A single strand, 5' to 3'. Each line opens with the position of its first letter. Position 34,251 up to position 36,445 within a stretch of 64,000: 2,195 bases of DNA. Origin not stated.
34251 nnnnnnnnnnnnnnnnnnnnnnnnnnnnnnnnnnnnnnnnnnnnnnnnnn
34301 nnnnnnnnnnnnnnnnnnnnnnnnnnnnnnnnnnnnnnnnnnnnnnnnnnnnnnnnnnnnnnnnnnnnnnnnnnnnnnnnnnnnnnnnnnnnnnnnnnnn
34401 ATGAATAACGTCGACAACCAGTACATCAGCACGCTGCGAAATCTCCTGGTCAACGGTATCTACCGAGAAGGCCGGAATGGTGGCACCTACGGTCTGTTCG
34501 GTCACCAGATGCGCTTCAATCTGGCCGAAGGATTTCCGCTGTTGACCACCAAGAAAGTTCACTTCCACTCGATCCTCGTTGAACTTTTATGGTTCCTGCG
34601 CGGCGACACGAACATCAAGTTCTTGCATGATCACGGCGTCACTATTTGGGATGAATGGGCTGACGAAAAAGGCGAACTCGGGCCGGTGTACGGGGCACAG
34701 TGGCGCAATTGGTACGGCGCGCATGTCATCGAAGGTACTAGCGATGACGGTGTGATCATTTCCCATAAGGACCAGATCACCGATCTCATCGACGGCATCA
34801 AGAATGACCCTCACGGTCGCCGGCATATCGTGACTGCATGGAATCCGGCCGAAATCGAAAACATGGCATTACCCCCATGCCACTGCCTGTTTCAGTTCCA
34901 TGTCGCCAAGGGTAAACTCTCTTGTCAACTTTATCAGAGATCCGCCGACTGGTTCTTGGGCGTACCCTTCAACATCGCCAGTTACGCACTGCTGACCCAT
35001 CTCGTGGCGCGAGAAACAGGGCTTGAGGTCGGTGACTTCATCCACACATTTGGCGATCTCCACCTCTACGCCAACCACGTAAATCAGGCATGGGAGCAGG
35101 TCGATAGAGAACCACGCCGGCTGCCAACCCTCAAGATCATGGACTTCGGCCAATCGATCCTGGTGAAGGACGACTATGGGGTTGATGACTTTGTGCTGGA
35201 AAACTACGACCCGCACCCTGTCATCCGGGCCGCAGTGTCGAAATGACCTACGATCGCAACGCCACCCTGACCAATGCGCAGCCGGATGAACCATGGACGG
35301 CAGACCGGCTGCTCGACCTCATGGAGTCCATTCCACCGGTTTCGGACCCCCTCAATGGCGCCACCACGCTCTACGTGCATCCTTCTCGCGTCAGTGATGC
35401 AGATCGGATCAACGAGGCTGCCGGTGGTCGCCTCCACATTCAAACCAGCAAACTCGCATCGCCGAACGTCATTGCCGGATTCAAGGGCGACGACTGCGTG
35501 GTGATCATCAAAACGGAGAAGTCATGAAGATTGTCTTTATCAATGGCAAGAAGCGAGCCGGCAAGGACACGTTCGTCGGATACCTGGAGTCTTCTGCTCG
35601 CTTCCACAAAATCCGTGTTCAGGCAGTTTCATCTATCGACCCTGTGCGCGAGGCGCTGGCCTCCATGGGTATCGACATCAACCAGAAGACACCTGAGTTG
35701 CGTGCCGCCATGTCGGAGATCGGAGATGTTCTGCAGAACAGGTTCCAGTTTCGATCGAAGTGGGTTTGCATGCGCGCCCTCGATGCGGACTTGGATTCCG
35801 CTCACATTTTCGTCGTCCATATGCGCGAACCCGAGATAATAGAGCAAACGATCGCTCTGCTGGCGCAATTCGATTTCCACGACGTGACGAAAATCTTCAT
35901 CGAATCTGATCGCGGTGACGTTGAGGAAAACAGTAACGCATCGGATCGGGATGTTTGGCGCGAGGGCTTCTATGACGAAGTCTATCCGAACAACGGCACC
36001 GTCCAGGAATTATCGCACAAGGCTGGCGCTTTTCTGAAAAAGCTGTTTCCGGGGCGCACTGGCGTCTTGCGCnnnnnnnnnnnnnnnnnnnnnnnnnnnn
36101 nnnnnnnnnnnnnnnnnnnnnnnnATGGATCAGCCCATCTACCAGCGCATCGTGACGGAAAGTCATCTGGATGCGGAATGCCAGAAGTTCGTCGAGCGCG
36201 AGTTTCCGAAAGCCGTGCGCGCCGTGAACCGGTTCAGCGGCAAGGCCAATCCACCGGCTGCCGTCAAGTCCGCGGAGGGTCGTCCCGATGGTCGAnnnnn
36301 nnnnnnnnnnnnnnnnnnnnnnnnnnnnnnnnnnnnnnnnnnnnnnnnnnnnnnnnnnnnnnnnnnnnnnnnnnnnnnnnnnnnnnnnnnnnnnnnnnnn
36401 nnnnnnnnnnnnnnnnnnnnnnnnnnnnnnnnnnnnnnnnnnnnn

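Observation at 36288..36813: Acyl carrier protein homologue adjacent to a GapR homologue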

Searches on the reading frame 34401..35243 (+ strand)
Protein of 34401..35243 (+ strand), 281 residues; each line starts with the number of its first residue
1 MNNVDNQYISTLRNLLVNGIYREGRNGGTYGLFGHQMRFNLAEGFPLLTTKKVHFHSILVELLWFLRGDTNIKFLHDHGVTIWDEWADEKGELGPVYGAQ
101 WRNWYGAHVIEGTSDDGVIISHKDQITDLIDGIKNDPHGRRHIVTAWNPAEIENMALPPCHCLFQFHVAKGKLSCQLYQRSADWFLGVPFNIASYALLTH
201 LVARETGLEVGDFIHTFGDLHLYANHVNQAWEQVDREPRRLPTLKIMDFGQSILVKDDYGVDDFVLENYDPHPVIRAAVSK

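Call 73: search_protein_families(library=ncbifam, proteins=[window:34401-35243:+], max_evalue=0.01)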
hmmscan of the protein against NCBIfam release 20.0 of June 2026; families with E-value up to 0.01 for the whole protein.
window:34401-35243:+ (281 aa): 8 families
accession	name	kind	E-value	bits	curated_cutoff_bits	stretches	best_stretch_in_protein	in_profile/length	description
NF002497.0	PRK01827.1-3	equivalog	1.6e-119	398.1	327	1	6-280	2-263/264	thymidylate synthase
TIGR03284.1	thym_sym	equivalog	8.1e-115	383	108.35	2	87-280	116-295/296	thymidylate synthase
NF002499.0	PRK01827.1-5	equivalog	1.8e-108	361.8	405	1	6-280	2-263/264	thymidylate synthase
NF002496.0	PRK01827.1-2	equivalog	1.1e-107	359.8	325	2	89-280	140-317/318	thymidylate synthase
NF002495.0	PRK01827.1-1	equivalog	2.3e-53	181.5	327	1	1-277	1-275/279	thymidylate synthase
NF010393.0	PRK13821.1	equivalog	2.2e-50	171.5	576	2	118-249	150-283/323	thymidylate synthase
NF002498.0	PRK01827.1-4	equivalog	2.6e-26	92.6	427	1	8-278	4-280/283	thymidylate synthase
TIGR03283.1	thy_syn_methano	equivalog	2.8e-13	49.8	174.55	1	97-226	83-197/201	thymidylate synthase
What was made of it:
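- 34401..36075 (+): Upstream cassette (context, not part of the trio): canonical thymidylate synthase, a 94-aa ORF, and a 183-aa P-loop protein resembling T4 gp1 dNMP kinase. ThyA scores above the NCBIfam equivalog cut-offs (call 73).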

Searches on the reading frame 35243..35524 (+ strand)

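Call 6: search_protein_families(library=pfam, proteins=[window:35243-35524:+], max_evalue=0.1)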
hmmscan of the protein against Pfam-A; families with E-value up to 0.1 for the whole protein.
window:35243-35524:+ (94 aa): 1 family
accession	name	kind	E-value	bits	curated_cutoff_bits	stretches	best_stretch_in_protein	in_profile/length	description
PF01542.23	HCV_core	-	0.021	15.6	23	1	24-61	16-52/75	Hepatitis C virus core protein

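Call 7: search_protein_families(library=phrogs, proteins=[window:35243-35524:+], max_evalue=0.01)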
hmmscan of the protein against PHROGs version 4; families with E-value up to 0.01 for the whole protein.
window:35243-35524:+ (94 aa): 0 families

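Call 43: search_protein_families(library=padloc, proteins=[window:35243-35524:+], max_evalue=0.01)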
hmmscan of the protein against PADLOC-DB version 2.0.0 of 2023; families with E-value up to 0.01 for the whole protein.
window:35243-35524:+ (94 aa): 0 families

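Call 73: search_protein_families(library=ncbifam, proteins=[window:35243-35524:+], max_evalue=0.01)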
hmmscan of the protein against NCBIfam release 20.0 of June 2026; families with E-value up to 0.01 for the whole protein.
window:35243-35524:+ (94 aa): 0 families

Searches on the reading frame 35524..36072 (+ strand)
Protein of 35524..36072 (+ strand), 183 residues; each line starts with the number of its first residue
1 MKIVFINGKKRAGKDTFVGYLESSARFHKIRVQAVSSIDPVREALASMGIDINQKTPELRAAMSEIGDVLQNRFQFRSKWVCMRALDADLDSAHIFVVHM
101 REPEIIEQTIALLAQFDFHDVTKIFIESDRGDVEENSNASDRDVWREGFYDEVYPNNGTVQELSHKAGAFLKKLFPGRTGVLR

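Call 6: search_protein_families(library=pfam, proteins=[window:35524-36072:+], max_evalue=0.1)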
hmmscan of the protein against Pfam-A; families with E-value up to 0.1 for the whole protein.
window:35524-36072:+ (183 aa): 1 family
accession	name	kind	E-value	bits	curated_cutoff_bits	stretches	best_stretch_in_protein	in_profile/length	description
PF21448.3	DNMK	-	0.0025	17.9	27.1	1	2-47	1-41/232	Deoxynucleotide monophosphate kinase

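Call 7: search_protein_families(library=phrogs, proteins=[window:35524-36072:+], max_evalue=0.01)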
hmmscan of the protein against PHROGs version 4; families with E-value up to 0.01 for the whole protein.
window:35524-36072:+ (183 aa): 1 family
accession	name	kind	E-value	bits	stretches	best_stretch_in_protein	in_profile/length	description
phrog_139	-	other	3e-07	31.1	1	1-166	83-255/342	deoxynucleoside monophosphate kinase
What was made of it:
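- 34401..36075 (+): The kinase-like protein hits PHROG 139 at 3e-7 and Pfam DNMK weakly (calls 6, 7).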

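Call 43: search_protein_families(library=padloc, proteins=[window:35524-36072:+], max_evalue=0.01)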
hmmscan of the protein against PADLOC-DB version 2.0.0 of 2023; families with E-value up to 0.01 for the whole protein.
window:35524-36072:+ (183 aa): 0 families

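Call 73: search_protein_families(library=ncbifam, proteins=[window:35524-36072:+], max_evalue=0.01)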
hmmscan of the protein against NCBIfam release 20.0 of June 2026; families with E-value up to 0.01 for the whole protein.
window:35524-36072:+ (183 aa): 0 families

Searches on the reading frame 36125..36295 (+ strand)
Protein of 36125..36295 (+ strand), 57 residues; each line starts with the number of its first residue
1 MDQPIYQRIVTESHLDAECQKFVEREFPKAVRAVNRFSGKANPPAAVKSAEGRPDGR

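Call 6: search_protein_families(library=pfam, proteins=[window:36125-36295:+], max_evalue=0.1)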
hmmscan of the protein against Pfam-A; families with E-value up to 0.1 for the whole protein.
window:36125-36295:+ (57 aa): 0 families

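Call 7: search_protein_families(library=phrogs, proteins=[window:36125-36295:+], max_evalue=0.01)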
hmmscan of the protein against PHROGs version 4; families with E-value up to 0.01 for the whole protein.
window:36125-36295:+ (57 aa): 0 families
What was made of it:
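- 36125..36298 (+): 57-aa micro-ORF overlapping the ACP start by 11 nt. Its 3' end carries the ACP Shine-Dalgarno site. No family hit (calls 6, 7).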

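Call 43: search_protein_families(library=padloc, proteins=[window:36125-36295:+], max_evalue=0.01)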
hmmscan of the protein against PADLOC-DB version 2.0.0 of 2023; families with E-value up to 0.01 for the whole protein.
window:36125-36295:+ (57 aa): 0 families
